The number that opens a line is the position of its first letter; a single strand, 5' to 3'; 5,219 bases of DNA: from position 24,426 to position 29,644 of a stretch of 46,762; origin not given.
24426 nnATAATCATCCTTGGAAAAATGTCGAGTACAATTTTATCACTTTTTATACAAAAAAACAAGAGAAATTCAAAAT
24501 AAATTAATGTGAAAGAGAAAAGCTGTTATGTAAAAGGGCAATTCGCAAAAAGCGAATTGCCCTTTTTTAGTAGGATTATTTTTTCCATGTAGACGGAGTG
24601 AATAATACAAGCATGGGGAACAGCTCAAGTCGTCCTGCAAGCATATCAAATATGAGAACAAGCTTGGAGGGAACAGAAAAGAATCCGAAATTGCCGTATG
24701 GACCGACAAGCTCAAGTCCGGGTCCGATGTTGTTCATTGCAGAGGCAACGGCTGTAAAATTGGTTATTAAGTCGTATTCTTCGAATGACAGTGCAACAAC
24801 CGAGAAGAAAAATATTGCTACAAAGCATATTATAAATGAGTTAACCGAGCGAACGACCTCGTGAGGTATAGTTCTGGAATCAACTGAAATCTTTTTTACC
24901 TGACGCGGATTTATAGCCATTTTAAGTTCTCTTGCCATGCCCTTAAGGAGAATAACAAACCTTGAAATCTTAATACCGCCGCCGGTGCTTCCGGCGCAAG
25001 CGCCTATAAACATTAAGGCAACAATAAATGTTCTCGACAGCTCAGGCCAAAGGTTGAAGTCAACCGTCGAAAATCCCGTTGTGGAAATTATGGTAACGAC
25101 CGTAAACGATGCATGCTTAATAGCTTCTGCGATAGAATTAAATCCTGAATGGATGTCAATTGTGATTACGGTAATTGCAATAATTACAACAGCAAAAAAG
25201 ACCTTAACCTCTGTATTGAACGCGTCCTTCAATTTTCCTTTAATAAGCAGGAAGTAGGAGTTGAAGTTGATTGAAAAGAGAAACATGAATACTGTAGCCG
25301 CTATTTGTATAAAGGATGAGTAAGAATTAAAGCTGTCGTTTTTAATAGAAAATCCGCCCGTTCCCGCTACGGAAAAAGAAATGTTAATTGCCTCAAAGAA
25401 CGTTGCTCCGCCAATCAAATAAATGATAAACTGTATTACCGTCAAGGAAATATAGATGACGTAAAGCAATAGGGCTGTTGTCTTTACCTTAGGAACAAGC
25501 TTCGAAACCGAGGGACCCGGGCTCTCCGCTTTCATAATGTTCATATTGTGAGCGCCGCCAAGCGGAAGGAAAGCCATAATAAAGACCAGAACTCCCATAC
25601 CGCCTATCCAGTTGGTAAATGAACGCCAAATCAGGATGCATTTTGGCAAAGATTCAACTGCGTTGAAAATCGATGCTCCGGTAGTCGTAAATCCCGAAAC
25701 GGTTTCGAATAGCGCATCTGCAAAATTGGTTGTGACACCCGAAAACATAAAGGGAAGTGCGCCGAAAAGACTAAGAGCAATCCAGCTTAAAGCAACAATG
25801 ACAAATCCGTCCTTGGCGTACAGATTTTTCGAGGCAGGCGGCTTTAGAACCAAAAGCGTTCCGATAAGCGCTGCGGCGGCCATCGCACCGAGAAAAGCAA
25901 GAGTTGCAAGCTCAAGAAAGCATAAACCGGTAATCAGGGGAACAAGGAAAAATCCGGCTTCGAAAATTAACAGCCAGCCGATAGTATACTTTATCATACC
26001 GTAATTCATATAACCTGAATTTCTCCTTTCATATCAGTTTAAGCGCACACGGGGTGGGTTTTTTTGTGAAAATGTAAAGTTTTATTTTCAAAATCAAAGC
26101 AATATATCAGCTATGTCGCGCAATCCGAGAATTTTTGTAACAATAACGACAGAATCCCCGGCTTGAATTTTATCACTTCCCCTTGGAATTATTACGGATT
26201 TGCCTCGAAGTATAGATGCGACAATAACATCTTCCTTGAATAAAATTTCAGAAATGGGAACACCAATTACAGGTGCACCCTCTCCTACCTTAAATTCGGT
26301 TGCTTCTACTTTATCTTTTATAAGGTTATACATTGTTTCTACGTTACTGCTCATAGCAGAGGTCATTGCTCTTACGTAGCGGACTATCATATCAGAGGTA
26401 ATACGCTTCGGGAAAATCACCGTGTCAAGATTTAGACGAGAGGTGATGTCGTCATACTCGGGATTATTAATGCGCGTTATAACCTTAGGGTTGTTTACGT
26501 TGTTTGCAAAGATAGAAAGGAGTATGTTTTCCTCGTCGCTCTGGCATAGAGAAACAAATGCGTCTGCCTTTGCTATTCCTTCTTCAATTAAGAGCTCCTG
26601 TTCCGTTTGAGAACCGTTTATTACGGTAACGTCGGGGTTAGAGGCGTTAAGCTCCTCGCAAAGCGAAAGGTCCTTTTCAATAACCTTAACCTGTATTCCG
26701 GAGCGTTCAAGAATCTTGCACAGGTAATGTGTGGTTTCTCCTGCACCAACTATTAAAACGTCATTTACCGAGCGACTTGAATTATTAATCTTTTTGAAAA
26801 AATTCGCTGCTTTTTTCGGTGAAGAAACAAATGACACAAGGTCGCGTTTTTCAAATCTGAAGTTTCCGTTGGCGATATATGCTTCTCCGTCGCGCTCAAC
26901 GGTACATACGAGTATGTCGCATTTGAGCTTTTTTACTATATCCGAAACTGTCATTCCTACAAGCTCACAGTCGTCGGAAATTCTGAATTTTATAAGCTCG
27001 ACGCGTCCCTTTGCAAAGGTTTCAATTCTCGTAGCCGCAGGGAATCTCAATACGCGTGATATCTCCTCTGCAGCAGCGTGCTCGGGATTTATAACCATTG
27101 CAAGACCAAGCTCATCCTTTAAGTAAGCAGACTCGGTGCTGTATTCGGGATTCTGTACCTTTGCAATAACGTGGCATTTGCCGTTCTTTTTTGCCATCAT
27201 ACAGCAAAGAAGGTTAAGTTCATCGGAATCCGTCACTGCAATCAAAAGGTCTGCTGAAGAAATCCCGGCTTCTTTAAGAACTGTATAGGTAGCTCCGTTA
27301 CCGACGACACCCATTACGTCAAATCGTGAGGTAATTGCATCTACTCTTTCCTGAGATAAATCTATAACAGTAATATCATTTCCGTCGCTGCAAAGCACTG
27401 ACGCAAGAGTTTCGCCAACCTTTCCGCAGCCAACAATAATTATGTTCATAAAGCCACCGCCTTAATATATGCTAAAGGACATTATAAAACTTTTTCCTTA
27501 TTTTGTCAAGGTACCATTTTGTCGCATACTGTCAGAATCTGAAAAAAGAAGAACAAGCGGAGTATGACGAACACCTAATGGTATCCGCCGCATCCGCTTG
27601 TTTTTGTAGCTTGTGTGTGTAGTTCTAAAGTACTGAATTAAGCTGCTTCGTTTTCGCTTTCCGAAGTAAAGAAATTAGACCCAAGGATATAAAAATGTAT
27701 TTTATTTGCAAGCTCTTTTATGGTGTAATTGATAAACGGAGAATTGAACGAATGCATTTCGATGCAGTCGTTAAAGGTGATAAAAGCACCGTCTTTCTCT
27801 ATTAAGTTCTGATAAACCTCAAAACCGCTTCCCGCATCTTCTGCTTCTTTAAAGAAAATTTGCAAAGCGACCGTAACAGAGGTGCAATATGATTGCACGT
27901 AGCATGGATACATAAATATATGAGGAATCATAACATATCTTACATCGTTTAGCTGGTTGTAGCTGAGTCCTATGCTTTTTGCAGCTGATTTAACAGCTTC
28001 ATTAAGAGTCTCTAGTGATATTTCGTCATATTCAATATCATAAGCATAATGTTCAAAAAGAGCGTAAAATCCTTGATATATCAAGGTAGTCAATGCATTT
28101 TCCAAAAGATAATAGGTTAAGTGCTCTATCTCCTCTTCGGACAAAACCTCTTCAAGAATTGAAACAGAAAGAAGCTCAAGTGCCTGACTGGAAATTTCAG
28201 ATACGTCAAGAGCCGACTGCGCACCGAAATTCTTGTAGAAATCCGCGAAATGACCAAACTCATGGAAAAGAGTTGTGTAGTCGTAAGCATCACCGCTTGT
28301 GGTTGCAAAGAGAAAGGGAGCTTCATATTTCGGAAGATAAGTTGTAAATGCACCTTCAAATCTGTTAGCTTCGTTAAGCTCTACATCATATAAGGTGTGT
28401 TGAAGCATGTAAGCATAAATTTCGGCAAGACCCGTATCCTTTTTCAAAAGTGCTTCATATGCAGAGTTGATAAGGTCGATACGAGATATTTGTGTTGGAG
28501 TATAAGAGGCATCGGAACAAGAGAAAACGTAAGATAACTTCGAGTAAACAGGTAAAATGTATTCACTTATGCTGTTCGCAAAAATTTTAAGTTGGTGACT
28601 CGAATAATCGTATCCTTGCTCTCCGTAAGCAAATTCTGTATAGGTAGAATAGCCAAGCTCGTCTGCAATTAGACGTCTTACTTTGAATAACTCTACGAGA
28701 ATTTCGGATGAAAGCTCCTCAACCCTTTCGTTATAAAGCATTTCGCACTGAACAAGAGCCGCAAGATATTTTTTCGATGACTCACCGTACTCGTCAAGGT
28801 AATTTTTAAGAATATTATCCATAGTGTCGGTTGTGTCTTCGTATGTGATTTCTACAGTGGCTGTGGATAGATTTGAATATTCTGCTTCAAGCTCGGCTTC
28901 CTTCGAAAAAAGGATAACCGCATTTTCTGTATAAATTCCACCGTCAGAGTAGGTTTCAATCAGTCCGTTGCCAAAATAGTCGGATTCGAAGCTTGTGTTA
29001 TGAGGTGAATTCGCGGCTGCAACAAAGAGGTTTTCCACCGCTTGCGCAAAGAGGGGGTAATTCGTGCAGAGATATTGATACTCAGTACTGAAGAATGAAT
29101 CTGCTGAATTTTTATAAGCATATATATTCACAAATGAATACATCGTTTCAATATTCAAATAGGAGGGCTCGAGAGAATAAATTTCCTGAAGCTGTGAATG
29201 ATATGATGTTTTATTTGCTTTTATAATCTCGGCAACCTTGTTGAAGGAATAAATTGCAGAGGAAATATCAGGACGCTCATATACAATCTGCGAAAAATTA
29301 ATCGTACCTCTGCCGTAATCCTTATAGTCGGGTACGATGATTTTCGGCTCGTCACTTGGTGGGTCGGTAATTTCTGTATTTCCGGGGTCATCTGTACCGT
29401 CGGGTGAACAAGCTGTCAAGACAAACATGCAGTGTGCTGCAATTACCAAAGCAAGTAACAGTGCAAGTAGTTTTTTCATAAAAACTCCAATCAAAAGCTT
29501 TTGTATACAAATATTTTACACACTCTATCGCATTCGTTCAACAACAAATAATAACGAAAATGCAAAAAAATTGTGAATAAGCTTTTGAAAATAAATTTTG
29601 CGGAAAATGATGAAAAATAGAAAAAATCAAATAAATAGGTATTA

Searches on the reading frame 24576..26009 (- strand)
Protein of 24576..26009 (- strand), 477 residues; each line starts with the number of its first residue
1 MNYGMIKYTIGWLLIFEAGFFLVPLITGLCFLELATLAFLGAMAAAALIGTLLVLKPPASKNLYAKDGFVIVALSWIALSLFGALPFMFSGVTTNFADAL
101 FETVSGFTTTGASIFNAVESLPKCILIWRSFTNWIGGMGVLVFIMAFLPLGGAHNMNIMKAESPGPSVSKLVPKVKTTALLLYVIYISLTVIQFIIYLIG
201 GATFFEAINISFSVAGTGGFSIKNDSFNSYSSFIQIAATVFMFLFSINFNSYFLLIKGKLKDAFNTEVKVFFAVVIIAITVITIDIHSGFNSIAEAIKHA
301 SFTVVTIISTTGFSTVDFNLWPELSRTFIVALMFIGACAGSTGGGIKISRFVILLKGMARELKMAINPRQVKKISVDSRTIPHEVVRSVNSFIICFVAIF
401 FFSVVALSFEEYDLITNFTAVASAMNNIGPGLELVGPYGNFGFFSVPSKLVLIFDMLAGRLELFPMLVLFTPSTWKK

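Call 25: search_protein_families(library=pfam, proteins=[window:24576-26009:-], max_evalue=0.00001)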
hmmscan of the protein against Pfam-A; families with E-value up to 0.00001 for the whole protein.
window:24576-26009:- (477 aa): 1 family
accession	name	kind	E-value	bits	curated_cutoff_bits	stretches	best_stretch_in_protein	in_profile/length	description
PF02386.22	TrkH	-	3.9e-63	214.1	27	1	42-472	8-495/502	Cation transport protein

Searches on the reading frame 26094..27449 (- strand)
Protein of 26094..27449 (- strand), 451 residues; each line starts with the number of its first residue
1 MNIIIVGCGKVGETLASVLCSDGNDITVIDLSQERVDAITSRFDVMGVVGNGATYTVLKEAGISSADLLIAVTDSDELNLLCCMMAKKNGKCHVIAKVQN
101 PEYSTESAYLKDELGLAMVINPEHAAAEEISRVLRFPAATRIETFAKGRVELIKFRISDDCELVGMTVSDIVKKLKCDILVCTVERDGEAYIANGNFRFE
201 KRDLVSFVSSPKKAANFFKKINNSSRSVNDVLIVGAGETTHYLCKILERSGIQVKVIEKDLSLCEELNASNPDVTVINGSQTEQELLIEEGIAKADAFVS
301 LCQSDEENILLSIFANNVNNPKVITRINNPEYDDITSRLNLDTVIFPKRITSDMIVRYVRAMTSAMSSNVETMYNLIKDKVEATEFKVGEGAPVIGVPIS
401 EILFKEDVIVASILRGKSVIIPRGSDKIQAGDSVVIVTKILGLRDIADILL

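Call 25: search_protein_families(library=pfam, proteins=[window:26094-27449:-], max_evalue=0.00001)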
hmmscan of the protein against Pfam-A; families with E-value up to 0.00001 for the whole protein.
window:26094-27449:- (451 aa): 8 families
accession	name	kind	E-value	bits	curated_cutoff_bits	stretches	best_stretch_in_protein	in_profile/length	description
PF02254.24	TrkA_N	-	1.5e-54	183.7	23.8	2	3-122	1-116/116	TrkA-N domain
PF02080.26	TrkA_C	-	4.4e-24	84.6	27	2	384-450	2-70/71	TrkA-C domain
PF13241.12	NAD_binding_7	-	5.4e-10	40.2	22.1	1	2-96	9-92/104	Putative NAD(P)-binding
PF01488.26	Shikimate_DH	-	8.6e-10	39.3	24.3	0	2-85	14-95/138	Shikimate / quinate 5-dehydrogenase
PF03435.24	Sacchrp_dh_NADP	-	1.2e-07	32.6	25.1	0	3-42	1-42/129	Saccharopine dehydrogenase NADP binding domain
PF01494.25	FAD_binding_3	-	4e-07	30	22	0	230-260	3-33/349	FAD binding domain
PF13478.12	XdhC_C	-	2.9e-06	28.2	29.7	0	231-276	1-48/125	XdhC Rossmann domain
PF03721.20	UDPG_MGDP_dh_N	-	4.7e-06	26.7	27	0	1-41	1-41/187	UDP-glucose/GDP-mannose dehydrogenase family, NAD binding domain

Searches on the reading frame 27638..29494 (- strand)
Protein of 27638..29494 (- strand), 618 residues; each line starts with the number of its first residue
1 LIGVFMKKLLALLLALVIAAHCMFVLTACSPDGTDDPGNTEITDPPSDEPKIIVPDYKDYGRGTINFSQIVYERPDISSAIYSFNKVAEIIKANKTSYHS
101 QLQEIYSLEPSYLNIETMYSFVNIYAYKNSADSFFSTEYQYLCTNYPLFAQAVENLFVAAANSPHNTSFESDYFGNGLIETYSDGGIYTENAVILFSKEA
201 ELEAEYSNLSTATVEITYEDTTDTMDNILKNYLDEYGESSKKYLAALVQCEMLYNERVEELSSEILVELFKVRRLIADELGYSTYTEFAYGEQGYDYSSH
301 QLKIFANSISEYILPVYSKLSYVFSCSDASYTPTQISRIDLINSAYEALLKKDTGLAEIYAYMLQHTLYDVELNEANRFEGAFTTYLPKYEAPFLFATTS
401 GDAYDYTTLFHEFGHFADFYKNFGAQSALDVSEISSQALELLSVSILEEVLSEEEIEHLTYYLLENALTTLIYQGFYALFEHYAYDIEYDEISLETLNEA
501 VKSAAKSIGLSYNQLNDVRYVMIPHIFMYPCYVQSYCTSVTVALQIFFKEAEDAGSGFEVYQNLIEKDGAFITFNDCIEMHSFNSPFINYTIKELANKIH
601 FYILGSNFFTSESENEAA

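Call 25: search_protein_families(library=pfam, proteins=[window:27638-29494:-], max_evalue=0.00001)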
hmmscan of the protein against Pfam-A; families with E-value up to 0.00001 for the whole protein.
window:27638-29494:- (618 aa): 1 family
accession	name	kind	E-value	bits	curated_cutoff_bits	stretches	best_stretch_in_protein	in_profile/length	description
PF01432.26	Peptidase_M3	-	5e-09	36.4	27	1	376-552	195-408/457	Peptidase family M3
